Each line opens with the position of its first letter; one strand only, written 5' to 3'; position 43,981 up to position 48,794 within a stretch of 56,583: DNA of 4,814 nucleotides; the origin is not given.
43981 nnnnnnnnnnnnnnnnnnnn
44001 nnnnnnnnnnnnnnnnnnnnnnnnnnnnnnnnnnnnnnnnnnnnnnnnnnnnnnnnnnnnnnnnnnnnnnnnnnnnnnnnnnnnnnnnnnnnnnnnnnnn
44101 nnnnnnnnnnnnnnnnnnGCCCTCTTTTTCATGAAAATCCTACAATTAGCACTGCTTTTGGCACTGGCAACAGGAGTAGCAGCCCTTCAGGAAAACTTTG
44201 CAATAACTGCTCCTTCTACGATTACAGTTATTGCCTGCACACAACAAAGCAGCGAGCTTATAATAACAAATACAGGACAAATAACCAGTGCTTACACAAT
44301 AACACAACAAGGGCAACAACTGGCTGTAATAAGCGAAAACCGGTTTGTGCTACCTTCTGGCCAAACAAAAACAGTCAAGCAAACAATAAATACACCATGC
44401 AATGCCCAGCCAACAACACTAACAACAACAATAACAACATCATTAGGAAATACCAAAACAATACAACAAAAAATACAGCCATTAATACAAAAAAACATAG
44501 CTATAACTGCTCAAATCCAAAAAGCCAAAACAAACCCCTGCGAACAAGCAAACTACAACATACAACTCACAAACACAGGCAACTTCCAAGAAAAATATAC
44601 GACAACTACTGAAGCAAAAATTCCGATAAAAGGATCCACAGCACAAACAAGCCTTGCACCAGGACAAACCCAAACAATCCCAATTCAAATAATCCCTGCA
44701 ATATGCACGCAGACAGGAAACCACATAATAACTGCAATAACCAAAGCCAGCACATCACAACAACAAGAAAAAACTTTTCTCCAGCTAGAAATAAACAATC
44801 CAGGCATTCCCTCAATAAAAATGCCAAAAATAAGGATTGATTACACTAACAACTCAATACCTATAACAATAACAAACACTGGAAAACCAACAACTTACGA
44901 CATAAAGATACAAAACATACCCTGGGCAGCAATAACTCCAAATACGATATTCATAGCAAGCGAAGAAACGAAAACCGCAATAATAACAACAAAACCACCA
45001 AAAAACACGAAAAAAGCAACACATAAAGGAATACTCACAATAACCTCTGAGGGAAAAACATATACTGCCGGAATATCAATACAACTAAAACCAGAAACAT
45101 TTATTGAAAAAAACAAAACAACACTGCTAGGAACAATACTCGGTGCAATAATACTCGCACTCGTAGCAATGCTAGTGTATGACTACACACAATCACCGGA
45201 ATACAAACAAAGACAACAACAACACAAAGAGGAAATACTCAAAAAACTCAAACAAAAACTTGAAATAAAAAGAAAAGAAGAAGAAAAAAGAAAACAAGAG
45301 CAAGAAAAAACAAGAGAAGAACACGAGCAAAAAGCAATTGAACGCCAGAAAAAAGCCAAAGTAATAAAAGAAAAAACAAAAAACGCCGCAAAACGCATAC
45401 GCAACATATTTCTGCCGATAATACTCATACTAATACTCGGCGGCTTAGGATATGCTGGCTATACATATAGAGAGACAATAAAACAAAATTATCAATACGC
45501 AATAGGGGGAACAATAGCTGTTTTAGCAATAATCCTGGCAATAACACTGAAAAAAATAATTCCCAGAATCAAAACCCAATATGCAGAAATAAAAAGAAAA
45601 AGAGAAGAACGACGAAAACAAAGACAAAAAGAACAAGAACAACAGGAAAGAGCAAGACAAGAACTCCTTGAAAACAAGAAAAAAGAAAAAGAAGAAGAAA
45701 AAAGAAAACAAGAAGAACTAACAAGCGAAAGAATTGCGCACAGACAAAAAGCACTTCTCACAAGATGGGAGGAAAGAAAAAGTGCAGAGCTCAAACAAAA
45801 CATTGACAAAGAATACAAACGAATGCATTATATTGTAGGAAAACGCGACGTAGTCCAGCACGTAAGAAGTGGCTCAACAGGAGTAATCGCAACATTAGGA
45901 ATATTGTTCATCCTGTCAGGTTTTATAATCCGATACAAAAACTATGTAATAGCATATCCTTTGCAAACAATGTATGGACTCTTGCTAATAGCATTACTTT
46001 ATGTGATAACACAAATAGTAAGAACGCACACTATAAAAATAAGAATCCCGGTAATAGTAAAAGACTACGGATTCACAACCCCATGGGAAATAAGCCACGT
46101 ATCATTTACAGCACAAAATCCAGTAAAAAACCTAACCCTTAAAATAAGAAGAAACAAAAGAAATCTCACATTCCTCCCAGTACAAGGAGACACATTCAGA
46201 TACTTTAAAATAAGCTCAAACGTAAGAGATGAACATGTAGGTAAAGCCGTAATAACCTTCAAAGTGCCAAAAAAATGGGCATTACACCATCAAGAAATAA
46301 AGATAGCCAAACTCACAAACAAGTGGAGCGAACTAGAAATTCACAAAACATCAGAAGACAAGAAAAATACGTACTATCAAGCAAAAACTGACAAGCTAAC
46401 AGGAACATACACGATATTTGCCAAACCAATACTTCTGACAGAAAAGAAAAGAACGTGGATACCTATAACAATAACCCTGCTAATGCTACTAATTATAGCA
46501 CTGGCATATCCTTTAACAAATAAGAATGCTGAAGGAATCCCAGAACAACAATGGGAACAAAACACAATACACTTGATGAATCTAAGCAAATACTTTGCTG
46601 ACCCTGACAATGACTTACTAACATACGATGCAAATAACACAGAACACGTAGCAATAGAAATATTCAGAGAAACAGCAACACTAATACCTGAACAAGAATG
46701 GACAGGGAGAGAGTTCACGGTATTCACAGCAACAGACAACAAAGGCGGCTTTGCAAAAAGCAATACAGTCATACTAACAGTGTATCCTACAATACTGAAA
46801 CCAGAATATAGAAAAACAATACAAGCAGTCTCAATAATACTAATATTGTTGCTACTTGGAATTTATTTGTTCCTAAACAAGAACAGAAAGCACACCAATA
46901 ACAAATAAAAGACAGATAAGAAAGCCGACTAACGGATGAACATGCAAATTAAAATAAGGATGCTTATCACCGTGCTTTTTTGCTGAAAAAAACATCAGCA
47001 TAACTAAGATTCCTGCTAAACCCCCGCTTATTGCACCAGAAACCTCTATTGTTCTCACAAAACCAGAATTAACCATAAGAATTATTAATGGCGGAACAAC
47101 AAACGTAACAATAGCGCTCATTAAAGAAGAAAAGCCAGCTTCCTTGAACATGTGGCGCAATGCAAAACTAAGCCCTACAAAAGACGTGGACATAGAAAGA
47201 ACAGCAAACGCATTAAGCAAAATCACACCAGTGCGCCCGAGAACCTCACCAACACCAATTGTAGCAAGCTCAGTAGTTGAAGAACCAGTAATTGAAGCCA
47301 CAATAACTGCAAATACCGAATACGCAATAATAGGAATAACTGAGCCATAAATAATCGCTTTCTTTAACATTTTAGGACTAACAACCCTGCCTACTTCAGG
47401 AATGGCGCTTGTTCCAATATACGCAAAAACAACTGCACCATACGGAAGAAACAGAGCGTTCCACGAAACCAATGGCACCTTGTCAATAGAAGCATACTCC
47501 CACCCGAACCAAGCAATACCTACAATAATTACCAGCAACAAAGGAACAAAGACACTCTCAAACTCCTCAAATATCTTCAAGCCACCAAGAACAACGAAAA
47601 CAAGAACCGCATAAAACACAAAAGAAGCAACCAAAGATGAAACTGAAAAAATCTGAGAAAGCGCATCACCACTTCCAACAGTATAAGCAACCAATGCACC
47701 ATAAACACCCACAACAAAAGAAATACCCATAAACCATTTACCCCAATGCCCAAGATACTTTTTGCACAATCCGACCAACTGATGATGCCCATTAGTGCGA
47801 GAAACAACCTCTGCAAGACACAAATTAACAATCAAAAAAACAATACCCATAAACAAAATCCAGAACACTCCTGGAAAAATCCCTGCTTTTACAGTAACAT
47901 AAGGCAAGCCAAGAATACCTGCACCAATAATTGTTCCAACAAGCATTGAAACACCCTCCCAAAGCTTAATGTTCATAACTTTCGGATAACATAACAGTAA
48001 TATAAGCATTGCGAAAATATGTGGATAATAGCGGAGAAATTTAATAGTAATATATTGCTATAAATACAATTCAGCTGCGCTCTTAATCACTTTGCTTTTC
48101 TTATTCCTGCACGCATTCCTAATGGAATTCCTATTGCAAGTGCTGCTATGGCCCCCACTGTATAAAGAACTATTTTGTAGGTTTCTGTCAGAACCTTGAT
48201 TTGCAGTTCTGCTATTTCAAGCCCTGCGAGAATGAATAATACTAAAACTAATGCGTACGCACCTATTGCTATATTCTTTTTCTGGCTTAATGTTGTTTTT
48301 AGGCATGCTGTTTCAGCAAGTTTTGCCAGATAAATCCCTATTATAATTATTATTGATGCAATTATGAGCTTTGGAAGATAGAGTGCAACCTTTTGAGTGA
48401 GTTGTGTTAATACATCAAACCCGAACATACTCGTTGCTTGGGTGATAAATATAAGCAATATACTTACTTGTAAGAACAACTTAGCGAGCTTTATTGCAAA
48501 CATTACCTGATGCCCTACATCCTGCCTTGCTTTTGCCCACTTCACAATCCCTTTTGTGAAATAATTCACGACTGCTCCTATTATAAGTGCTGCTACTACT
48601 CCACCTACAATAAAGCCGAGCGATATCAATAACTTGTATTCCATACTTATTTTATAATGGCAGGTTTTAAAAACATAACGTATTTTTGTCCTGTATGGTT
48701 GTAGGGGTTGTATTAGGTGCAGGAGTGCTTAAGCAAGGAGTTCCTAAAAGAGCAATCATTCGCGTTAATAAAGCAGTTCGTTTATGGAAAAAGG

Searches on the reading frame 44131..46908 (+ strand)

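Call 20: search_protein_families(library=pfam, proteins=[window:44131-46908:+], max_evalue=0.00001)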
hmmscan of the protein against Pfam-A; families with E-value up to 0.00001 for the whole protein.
window:44131-46908:+ (925 aa): 1 family
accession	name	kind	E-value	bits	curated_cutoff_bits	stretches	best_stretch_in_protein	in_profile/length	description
PF02535.28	Zip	-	3.4e-06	27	35.1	0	457-570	75-164/323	ZIP Zinc transporter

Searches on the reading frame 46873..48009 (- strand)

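Call 43: search_protein_families(library=pfam, proteins=[window:46873-48009:-], max_evalue=0.0001)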
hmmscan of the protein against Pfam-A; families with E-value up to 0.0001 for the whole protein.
window:46873-48009:- (378 aa): 4 families
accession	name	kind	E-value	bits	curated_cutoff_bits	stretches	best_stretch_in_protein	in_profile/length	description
PF03222.19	Trp_Tyr_perm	-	1.6e-26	93.8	22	1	14-374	3-388/393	Tryptophan/tyrosine permease family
PF01490.24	Aa_trans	-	8.8e-13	48.1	25.6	1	13-291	2-302/410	Transmembrane amino acid transporter protein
PF01566.24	Nramp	-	3.4e-05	23.5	29.8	1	50-162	17-128/357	Natural resistance-associated macrophage protein-like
PF13520.12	AA_permease_2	-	7.5e-05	22.3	27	0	15-299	2-326/427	Amino acid permease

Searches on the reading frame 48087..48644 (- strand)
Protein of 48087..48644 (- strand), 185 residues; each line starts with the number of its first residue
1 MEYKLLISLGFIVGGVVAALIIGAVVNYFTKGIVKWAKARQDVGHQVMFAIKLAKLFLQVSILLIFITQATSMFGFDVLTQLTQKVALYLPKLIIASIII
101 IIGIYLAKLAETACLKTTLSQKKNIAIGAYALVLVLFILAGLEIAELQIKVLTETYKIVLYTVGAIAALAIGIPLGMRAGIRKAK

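Call 43: search_protein_families(library=pfam, proteins=[window:48087-48644:-], max_evalue=0.0001)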
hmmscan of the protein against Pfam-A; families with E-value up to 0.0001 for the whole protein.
window:48087-48644:- (185 aa): 1 family
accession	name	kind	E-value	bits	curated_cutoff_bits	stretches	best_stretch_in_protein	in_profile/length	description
PF05552.17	MS_channel_1st_1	-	1.4e-07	31.7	22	1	78-110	2-34/50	Mechanosensitive ion channel, conserved TM helix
